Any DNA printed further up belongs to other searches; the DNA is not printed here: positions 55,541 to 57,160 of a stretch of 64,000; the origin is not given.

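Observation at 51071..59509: Giant polyvalent virion protein fusing a 2H phosphoesterase, an N6-adenine methyltransferase and a complete beta-sliding-clamp (DnaN) module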

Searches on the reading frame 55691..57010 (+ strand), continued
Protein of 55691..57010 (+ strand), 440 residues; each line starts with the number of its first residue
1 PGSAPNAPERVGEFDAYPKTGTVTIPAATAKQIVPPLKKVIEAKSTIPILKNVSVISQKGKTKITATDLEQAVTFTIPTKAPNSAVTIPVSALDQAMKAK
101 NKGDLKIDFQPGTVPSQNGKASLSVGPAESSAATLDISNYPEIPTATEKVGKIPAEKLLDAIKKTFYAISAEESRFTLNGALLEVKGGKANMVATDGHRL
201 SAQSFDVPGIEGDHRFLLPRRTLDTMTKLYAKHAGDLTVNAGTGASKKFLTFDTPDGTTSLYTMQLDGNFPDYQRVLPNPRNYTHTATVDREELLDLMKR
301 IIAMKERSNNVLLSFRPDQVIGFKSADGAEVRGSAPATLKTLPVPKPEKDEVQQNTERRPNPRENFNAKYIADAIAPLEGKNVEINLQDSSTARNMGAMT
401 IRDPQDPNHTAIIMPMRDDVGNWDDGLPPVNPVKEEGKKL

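Call 38: predict_structure(alignment_id=A1)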
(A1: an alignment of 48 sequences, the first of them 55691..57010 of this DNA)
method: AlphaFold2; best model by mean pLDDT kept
length: 440 residues; sequences in the alignment: 48
mean_pLDDT: 81.5   pTM: 0.81
mean pLDDT of the five models: 81.5, 79.1, 78.7, 77.6, 74.5
residues with pLDDT >= 90: 184; 70-90: 166; 50-70: 56; < 50: 34
segments of 3 or more residues with pLDDT < 50: 1-9, 419-440
pLDDT, mean of each block of 10 residues (from residue 1): 43 68 91 89 76 92 90 89 91 89 89 67 90 86 77 89 94 72 93 93 94 88 86 67 67 78 75 84 93 96 83 94 77 93 78 66 91 96 90 66 96 78 44 36
secondary structure, 60 per line:
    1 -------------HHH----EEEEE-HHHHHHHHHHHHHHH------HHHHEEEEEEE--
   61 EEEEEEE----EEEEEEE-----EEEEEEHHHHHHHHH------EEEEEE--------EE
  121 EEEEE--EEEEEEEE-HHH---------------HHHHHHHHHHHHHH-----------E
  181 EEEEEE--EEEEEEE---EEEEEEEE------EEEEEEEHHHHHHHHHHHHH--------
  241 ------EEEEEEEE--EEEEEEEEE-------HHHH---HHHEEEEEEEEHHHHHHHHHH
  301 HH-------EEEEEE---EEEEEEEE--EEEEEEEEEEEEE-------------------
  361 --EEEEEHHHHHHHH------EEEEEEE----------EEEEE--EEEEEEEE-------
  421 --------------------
elements in order: E21-25 H27-41 H48-51 E52-58 E61-67 E72-78 E84-89 H90-98 E105-110 E119-125 E128-135 H155-168 E180-186 E189-195 E199-206 E213-219 H220-232 E247-254 E257-265 H273-276 E283-290 H291-302 E310-315 E319-326 E329-341 E363-367 H368-375 E382-388 E399-403 E406-413

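Call 40: find_encoding_contigs(protein=P0055, flank=10000, max_places=2)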
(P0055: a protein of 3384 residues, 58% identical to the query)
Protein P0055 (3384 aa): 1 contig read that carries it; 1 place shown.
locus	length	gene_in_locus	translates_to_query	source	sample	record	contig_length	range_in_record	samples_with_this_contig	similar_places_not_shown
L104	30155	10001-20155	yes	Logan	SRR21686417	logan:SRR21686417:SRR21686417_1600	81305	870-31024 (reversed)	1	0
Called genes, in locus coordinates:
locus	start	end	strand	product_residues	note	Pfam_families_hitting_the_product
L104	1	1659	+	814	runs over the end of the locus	-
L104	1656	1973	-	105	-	-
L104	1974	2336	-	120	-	-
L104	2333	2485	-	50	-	-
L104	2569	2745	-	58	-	-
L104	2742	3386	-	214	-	PF03118:RNA_pol_A_CTD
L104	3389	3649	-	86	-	-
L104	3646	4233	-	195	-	-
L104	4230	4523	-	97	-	-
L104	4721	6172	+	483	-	-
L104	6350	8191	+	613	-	-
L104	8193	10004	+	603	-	-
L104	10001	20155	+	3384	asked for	PF00300:His_Phos_1, PF00712:DNA_pol3_beta (faint), PF02767:DNA_pol3_beta_2, PF02768:DNA_pol3_beta_3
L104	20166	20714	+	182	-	-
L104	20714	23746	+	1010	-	-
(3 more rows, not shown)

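Call 41: find_encoding_contigs(protein=P0057, flank=10000, max_places=2)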
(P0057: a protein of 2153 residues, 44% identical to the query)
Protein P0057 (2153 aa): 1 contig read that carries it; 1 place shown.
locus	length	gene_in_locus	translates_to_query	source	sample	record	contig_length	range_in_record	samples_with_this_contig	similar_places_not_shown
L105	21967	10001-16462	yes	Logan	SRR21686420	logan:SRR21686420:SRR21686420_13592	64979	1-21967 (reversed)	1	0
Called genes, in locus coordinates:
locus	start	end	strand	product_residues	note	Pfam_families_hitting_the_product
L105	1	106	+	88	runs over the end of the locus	-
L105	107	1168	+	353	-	PF24175:SU10_adaptor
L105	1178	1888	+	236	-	-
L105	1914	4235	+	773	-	-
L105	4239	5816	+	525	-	PF11134:Phage_stabilise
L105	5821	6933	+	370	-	-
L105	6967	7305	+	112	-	-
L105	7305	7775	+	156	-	-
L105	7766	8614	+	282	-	-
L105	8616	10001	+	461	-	-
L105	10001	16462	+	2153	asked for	PF13563:2_5_RNA_ligase2 (weak), PF00712:DNA_pol3_beta (faint), PF02767:DNA_pol3_beta_2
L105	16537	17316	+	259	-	-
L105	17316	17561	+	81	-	-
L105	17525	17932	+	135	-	-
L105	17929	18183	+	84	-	-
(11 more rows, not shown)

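Call 42: fold_search(model_id=the predicted structure, library=pdb)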
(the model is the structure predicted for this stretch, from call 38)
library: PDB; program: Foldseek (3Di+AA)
matches with E <= 10: 1273; with E <= 0.001: 519
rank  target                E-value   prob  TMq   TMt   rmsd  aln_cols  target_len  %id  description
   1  6man_A                1.1e-30  1.00  0.72  0.83   3.7       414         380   19  Crystal structure of a DnaN sliding clamp DNA polymerase III subunit beta from Rickettsia bellii RML369-C (released 2018-09-05)
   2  7rzm                  1.7e-30  1.00  0.72  0.85   3.6       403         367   24  Crystal Structure of dnaN DNA polymerase III beta subunit from Stenotrophomonas maltophilia K279a (released 2021-10-20)
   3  7az8_A                4.8e-30  1.00  0.72  0.86   3.3       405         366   21  DNA polymerase sliding clamp from Escherichia coli with peptide 43 bound (released 2021-12-01)
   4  3pwe_A                6.3e-30  1.00  0.72  0.86   3.3       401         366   21  Crystal structure of the E. coli beta clamp mutant R103C, I305C, C260S, C333S at 2.2A resolution (released 2011-10-19)
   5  6d46                  7.8e-30  1.00  0.70  0.80   4.9       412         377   19  Crystal structure of a DNA polymerase III subunit beta DnaN sliding clamp from Rickettsia typhi str. Wilmington (released 2018-05-02)
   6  7az8_B                1.1e-29  1.00  0.72  0.85   3.4       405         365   21  DNA polymerase sliding clamp from Escherichia coli with peptide 43 bound (released 2021-12-01)
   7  8pay_A                1.1e-29  1.00  0.72  0.84   3.4       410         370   22  Structure of the E.coli DNA polymerase sliding clamp with a covalently bound peptide 2. (released 2024-03-13)
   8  6fvm_A                1.1e-29  1.00  0.73  0.86   3.2       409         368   22  Mutant DNA polymerase sliding clamp from Escherichia coli with bound P7 peptide (released 2019-04-10)
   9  4n95_B                1.2e-29  1.00  0.72  0.86   3.2       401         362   22  E. coli sliding clamp in complex with 5-chloroindoline-2,3-dione (released 2013-11-06)
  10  4tr8_B                1.2e-29  1.00  0.69  0.83   3.8       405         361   23  Crystal structure of DNA polymerase sliding clamp from Pseudomonas aeruginosa (released 2014-09-10)
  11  8xla_B                1.3e-29  1.00  0.72  0.86   3.4       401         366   21  Mismatch Repair Complex (released 2025-04-16)
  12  4tr8_A                1.9e-29  1.00  0.71  0.81   4.3       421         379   22  Crystal structure of DNA polymerase sliding clamp from Pseudomonas aeruginosa (released 2014-09-10)
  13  6ap4_C                2.3e-29  1.00  0.75  0.86   3.2       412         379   21  Crystal structure of the DNA polymerase III subunit beta from Acinetobacter baumannii (released 2017-12-20)
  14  1vpk                  2.6e-29  1.00  0.73  0.86   3.4       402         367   21  Crystal structure of DNA polymerase III, beta subunit (TM0262) from Thermotoga maritima at 2.00 A resolution (released 2004-11-23)
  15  8xla_A                2.7e-29  1.00  0.72  0.84   3.8       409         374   21  Mismatch Repair Complex (released 2025-04-16)
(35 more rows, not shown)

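Call 72: find_encoding_contigs(protein=P0061, flank=8000, max_places=2)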
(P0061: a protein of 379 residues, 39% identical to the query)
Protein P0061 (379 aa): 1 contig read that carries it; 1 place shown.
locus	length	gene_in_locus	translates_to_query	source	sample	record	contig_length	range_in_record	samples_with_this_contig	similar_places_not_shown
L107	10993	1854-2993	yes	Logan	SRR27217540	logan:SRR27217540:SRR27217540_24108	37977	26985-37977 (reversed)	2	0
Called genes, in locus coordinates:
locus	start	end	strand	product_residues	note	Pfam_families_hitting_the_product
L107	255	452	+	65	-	-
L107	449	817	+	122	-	PF03819:MazG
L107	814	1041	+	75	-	-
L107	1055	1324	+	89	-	-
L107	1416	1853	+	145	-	-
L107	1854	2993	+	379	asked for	PF00712:DNA_pol3_beta, PF02767:DNA_pol3_beta_2, PF02768:DNA_pol3_beta_3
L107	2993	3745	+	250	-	PF00145:DNA_methylase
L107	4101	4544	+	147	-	PF25680:Mom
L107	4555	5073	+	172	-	PF05014:Nuc_deoxyrib_tr (faint), PF09152:DUF1937 (weak), PF14359:DUF4406, PF24963:DUF7768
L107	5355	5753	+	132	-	-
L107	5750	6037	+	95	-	PF08281:Sigma70_r4_2, PF04545:Sigma70_r4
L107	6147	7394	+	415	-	PF02195:ParB_N (weak), PF01555:N6_N4_Mtase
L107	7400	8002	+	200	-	-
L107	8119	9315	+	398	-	-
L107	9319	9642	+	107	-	-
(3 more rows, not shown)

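Call 73: find_encoding_contigs(protein=P0056, flank=10000, max_places=2)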
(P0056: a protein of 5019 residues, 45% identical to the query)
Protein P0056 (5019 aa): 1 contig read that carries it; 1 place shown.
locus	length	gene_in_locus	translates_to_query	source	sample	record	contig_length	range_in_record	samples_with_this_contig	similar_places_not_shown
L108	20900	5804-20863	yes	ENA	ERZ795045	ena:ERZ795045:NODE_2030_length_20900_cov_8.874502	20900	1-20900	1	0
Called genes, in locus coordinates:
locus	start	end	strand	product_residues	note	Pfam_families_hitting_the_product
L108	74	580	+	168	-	PF00959:Phage_lysozyme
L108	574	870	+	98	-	-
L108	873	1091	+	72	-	-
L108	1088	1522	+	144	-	-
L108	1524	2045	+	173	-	-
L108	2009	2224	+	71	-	-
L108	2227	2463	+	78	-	-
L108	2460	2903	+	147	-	PF08291:Peptidase_M15_3, PF05951:Peptidase_M15_2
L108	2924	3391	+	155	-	-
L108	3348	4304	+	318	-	-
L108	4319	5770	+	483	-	-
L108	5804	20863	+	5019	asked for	PF01464:SLT, PF13563:2_5_RNA_ligase2, PF00712:DNA_pol3_beta (faint), PF02767:DNA_pol3_beta_2, PF02768:DNA_pol3_beta_3 (weak), PF06252:GemA (faint)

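Call 88: search_protein_families(library=pfam, proteins=[P0060], max_evalue=0.01)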
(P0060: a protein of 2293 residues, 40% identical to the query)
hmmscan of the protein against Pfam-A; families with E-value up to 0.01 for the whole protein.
P0060 (2293 aa): 6 families
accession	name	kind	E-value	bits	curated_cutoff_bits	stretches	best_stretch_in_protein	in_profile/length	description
PF02767.21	DNA_pol3_beta_2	-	2.9e-17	63.4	27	1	2018-2131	5-116/116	DNA polymerase III beta subunit, central domain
PF00712.24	DNA_pol3_beta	-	2.8e-10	40.8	24.4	1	1892-2006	3-120/120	DNA polymerase III beta subunit, N-terminal domain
PF13563.12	2_5_RNA_ligase2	-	6.5e-09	36.4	27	1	1335-1449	5-119/152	2'-5' RNA ligase superfamily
PF02768.20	DNA_pol3_beta_3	-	1.4e-07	31.8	27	1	2134-2266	2-121/121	DNA polymerase III beta subunit, C-terminal domain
PF23474.1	Acb1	-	2.5e-05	24.5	27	1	1354-1447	29-112/144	Anti-CBASS protein Acb1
PF02834.22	LigT_PEase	-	0.0029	18.2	23.3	0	1332-1400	4-81/87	LigT like Phosphoesterase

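Call 91: find_homologous_proteins(query=A2, max_evalue=1e-40)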
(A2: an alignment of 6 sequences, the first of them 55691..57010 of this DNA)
Query A2 (6 sequences) (440 aa, profile of the alignment): 2993 proteins with E <= 1e-40 among 8000 candidates; the best 120 are listed.
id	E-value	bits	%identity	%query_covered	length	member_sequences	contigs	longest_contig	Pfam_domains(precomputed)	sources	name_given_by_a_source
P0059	6.1e-101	356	44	61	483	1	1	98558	PF00712.25,PF02767.22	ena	-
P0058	6.7e-94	333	54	54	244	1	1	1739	PF00712.25,PF02767.22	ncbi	-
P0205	5.9e-61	225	34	86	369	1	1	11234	PF00712.25,PF02768.21,PF02767.22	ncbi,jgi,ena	jgi:DNA polymerase-3 subunit beta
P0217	2.7e-60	222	33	86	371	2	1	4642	PF00712.25,PF02768.21,PF02767.22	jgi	jgi:DNA polymerase-3 subunit beta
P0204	3.6e-60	222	34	86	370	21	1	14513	PF00712.25,PF02768.21,PF02767.22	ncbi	-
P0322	5.4e-60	221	32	86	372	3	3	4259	PF00712.25,PF02768.21,PF02767.22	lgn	-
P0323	1.2e-59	220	33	86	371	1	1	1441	PF00712.25,PF02768.21,PF02767.22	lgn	-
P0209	1.2e-59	220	34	86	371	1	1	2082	PF00712.25,PF02768.21,PF02767.22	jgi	jgi:DNA polymerase III subunit beta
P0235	1.2e-59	220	32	86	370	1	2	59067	PF00712.25,PF02768.21,PF02767.22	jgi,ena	jgi:DNA polymerase-3 subunit beta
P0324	1.2e-59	220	34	86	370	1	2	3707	PF00712.25,PF02768.21,PF02767.22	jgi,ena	-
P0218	1.9e-59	220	33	86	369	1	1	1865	PF00712.25,PF02768.21,PF02767.22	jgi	-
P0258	2.0e-59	219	32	86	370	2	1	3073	PF00712.25,PF02768.21,PF02767.22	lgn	-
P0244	2.1e-59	219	34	86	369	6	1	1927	PF00712.25,PF02768.21,PF02767.22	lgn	-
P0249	3.0e-59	219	33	86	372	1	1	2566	PF00712.25,PF02768.21,PF02767.22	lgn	-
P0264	3.1e-59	219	34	86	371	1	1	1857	PF00712.25,PF02768.21,PF02767.22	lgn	-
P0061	1.6e-58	217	32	86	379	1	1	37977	PF00712.25,PF02768.21,PF02767.22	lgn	-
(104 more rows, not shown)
